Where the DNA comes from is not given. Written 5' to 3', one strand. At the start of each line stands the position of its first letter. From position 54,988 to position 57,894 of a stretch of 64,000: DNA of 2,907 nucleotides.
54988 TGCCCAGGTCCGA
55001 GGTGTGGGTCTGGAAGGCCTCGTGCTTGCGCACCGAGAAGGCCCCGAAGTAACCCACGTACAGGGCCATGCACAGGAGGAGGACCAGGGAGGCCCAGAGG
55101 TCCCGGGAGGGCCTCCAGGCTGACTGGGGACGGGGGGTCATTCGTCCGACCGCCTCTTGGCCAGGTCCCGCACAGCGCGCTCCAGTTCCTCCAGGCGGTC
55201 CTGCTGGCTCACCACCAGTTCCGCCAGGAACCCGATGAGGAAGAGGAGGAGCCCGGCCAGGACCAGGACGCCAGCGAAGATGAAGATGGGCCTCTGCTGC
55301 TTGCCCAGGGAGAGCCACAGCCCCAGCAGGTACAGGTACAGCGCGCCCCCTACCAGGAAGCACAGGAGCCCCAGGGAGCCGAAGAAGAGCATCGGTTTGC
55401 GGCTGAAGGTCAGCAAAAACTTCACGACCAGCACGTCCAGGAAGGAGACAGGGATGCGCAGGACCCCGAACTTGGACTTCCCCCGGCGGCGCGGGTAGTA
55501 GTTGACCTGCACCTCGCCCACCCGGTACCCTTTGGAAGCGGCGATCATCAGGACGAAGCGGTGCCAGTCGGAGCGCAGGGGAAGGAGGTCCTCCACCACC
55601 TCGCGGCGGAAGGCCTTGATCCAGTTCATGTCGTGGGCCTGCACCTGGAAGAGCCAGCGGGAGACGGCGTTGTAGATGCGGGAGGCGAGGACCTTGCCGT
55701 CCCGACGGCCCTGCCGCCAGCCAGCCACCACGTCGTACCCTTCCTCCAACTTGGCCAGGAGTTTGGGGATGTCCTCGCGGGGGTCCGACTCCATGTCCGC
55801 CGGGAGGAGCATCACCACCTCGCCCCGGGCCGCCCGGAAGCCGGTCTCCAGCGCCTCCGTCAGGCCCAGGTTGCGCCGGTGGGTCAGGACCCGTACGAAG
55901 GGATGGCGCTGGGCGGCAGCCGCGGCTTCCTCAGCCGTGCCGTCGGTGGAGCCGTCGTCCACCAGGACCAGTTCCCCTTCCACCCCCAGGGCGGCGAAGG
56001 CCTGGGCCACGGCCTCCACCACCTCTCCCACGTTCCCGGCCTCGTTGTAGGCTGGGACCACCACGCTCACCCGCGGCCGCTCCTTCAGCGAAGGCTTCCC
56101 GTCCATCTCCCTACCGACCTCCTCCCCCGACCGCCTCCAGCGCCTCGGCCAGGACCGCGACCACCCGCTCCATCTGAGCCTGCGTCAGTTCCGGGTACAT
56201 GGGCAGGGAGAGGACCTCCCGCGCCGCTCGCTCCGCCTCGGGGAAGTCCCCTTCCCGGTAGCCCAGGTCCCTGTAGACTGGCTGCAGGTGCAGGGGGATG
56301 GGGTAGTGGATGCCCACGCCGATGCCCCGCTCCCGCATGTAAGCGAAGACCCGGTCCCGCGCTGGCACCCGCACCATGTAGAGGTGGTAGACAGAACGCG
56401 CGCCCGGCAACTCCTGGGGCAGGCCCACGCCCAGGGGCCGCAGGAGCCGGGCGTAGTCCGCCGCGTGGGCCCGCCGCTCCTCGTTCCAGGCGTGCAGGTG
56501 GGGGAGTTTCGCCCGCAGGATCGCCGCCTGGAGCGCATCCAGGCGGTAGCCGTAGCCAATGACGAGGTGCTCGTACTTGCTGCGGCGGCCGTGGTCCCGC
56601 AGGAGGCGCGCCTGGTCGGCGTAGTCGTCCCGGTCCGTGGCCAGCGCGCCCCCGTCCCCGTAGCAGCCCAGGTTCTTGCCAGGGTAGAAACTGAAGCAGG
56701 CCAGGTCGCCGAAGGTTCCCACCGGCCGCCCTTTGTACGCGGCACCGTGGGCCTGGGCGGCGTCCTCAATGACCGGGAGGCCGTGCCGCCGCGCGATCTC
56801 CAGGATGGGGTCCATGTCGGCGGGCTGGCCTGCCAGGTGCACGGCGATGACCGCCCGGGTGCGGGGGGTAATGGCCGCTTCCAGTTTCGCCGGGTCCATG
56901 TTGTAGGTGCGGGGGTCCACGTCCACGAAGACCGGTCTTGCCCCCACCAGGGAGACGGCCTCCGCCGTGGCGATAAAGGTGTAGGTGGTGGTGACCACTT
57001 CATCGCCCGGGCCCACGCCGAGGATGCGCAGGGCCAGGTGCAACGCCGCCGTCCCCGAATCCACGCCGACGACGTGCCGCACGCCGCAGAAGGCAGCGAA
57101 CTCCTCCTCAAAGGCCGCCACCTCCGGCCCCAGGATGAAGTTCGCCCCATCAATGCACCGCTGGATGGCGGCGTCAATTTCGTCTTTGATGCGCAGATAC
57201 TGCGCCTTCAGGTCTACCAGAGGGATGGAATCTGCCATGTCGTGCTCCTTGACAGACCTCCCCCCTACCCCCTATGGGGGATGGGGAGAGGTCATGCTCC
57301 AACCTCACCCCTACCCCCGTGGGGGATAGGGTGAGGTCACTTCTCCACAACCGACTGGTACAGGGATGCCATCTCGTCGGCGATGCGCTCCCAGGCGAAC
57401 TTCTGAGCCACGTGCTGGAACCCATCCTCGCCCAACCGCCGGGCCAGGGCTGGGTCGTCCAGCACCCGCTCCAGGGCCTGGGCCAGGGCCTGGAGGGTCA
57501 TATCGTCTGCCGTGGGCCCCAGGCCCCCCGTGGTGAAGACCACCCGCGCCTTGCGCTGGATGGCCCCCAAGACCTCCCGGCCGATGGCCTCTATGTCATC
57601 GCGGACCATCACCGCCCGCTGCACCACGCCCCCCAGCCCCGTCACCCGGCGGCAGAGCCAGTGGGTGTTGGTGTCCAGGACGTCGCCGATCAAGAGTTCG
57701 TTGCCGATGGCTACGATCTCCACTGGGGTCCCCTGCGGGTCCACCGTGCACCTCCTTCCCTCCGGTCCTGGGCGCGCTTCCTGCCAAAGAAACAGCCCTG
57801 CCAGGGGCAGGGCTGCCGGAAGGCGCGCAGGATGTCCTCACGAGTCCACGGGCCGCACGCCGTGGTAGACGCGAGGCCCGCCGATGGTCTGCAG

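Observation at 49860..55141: Shared C-terminal tandem-repeat module in two adjacent giant membrane proteins (GT-C transferase and DUF2079-like)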

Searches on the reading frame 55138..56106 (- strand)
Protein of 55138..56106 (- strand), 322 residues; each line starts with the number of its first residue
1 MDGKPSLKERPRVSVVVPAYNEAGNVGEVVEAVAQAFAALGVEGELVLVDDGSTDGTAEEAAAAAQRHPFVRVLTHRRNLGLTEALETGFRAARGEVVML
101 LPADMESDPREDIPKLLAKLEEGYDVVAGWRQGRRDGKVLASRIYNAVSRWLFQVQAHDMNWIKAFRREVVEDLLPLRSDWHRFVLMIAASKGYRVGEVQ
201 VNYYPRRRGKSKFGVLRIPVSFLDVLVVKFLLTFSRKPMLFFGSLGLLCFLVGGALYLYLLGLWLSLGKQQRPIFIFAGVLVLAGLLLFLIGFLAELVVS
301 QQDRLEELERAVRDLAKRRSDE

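Call 3: search_protein_families(library=pfam, proteins=[window:55138-56106:-], max_evalue=0.1)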
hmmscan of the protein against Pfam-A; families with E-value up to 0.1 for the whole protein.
window:55138-56106:- (322 aa): 5 families
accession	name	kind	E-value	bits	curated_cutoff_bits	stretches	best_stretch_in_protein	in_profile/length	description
PF00535.33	Glycos_transf_2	-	1.4e-30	106.9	23.3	1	14-172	1-165/168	Glycosyl transferase family 2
PF13641.12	Glyco_tranf_2_3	-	1e-11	45.7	27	1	11-175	1-175/230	Glycosyltransferase like family 2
PF12804.13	NTP_transf_3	-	5e-07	30.5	27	1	29-151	26-144/160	MobA-like NTP transferase domain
PF10111.15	Glyco_tranf_2_2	-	0.00047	20.2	27.3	1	14-105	1-92/276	Glycosyltransferase like family 2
PF13704.12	Glyco_tranf_2_4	-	0.092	13.7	27.5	0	33-80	10-52/98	Glycosyl transferase family 2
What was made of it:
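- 55138..56106 (-): GT2 glycosyltransferase with C-terminal TM helices, a candidate polyprenyl-phosphate sugar synthase. Its stop codon overlaps the DUF2079 start (ATGA). Pfam Glycos_transf_2 E 1.4e-30 (call 3).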

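Call 43: search_protein_families(library=ncbifam, proteins=[window:55138-56106:-], max_evalue=0.001)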
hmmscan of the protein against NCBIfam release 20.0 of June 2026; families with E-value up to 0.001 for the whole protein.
window:55138-56106:- (322 aa): 20 families
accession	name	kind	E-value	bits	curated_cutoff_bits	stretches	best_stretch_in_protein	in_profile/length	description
NF007986.1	PRK10714.1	equivalog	4.5e-35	121.2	529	1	12-292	7-280/316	undecaprenyl-phosphate 4-deoxy-4-formamido-L-arabinose transferase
NF047588.1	GlcsyltransPgfSStrep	equivalog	1.3e-29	103.4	500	1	12-298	2-287/308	glycosyltransferase PgfS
TIGR04182.1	glyco_TIGR04182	equivalog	2.8e-24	86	325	1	13-303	2-287/293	S-layer glycoprotein N-glycosyltransferase AglJ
TIGR03937.1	PgaC_IcaA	equivalog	3e-16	59.4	422.3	1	4-105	38-136/407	poly-beta-1,6-N-acetyl-D-glucosamine synthase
NF010496.0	PRK13915.1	equivalog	5e-15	55.4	262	1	7-120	27-142/307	glucosyl-3-phosphoglycerate synthase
NF041875.1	EPS_EpsD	equivalog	6.9e-14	52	370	1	13-109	1-94/325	exopolysaccharide biosynthesis glycosyltransferase EpsD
NF058614.1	PPMAGASynPpgS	equivalog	1e-12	48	370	1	13-201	2-194/226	polyprenyl-phospho-N-acetylgalactosaminyl synthase PpgS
NF041391.1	DPhHxTase_Halo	equivalog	1.6e-12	46.9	375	1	19-213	3-192/213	dolichyl-phosphate hexose transferase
NF007482.0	PRK10073.1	equivalog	6.5e-12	45.1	423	1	9-109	4-100/334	glycosyltransferase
TIGR03965.1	mycofact_glyco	equivalog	9.3e-12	44.5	280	1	8-121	71-180/467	mycofactocin biosynthesis glycosyltransferase MftF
TIGR04283.1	glyco_like_mftF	equivalog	1.4e-10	41.2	182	1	13-146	1-122/221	TIGR04283 family arsenosugar biosynthesis glycosyltransferase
TIGR03469.1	HpnB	hypoth_equivalog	2.2e-09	36.8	379.25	1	6-121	39-161/386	hopene-associated glycosyltransferase HpnB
NF047683.1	TeichurnBiosyTuaG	equivalog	2.4e-09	37.2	400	1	8-106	3-98/252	teichuronic acid biosynthesis protein TuaG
NF045692.1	OglycostaseCruG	equivalog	5.4e-09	35.5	600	1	11-128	41-161/386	2'-O-glycosyltransferase CruG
NF053739.1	GlytfEpsEBac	equivalog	3.2e-06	26.3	450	1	11-99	1-87/265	glycosyltransferase EpsE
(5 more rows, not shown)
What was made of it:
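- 55138..56106 (-): Best NCBIfam matches over the full length are ArnC, PgfS and AglJ, all below the equivalog cutoffs (call 43).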

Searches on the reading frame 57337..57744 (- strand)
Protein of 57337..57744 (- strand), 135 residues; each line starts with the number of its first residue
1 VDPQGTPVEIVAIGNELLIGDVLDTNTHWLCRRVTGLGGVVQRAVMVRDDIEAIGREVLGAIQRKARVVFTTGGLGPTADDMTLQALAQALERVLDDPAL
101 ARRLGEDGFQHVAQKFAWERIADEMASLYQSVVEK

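Call 43: search_protein_families(library=ncbifam, proteins=[window:57337-57744:-], max_evalue=0.001)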
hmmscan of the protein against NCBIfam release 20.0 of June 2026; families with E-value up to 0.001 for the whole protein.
window:57337-57744:- (135 aa): 21 families
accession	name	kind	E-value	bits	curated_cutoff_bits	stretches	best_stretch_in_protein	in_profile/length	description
NF002291.0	PRK01215.1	equivalog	1.4e-29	103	293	1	8-96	6-93/264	nicotinamide mononucleotide deamidase-related protein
NF001813.0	PRK00549.1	equivalog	7.1e-21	74.7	379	1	9-97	4-92/414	competence/damage-inducible protein A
NF002977.0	PRK03670.1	equivalog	1.3e-19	70.6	305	1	8-96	3-91/252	competence damage-inducible protein A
TIGR00177.1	molyb_syn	domain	5.6e-19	68.6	85.35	1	8-97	4-95/148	molybdenum cofactor synthesis domain-containing protein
TIGR00200.1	cinA_nterm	subfamily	3.6e-18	65.4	243.15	1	8-96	4-91/414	CinA family nicotinamide mononucleotide deamidase-related protein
NF002978.0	PRK03673.1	equivalog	2e-11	43.5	496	1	8-91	4-86/398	nicotinamide mononucleotide deamidase-related protein YfaY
TIGR02149.1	glgA_Coryne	subfamily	2.6e-11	43.3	302.4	1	73-133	328-391/391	glycogen synthase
NF011068.0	PRK14498.1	equivalog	2.4e-08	32.5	534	1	8-89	196-276/647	molybdopterin biosynthesis protein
NF045515.2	Glp_gephyrin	equivalog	7e-08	31.6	475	1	9-89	185-264/403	molybdotransferase-like divisome protein Glp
NF002947.1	PRK03604.1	equivalog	2.1e-07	30.5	285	1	8-96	148-236/301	bifunctional molybdenum cofactor biosynthesis protein MoaC/MoaB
TIGR02667.1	moaB_proteo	equivalog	4e-07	29.9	222.4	1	24-96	21-94/163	molybdenum cofactor biosynthesis protein B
NF050098.1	MoeA_actino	exception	1.1e-06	27.7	560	1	6-89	182-264/400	molybdopterin molybdotransferase MoeA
NF011067.0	PRK14497.1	equivalog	1.1e-06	27.6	536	1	8-86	189-266/546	putative molybdopterin biosynthesis protein MoeA/unknown domain fusion protein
TIGR03449.1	mycothiol_MshA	equivalog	2.7e-06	26.5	462.5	1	53-133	325-404/406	D-inositol-3-phosphate glycosyltransferase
TIGR03088.1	stp2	hypoth_equivalog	1.3e-05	24.4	409.05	1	80-132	321-373/374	TIGR03088 family PEP-CTERM/XrtA system glycosyltransferase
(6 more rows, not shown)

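Call 59: search_protein_families(library=pfam, proteins=[window:57337-57744:-], max_evalue=0.0001)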
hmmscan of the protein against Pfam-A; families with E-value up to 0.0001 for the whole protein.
window:57337-57744:- (135 aa): 1 family
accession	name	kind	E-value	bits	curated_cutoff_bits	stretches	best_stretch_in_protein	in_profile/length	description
PF00994.29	MoCF_biosynth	-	4.3e-24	85.3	26.6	1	9-104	1-96/144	Probable molybdopterin binding domain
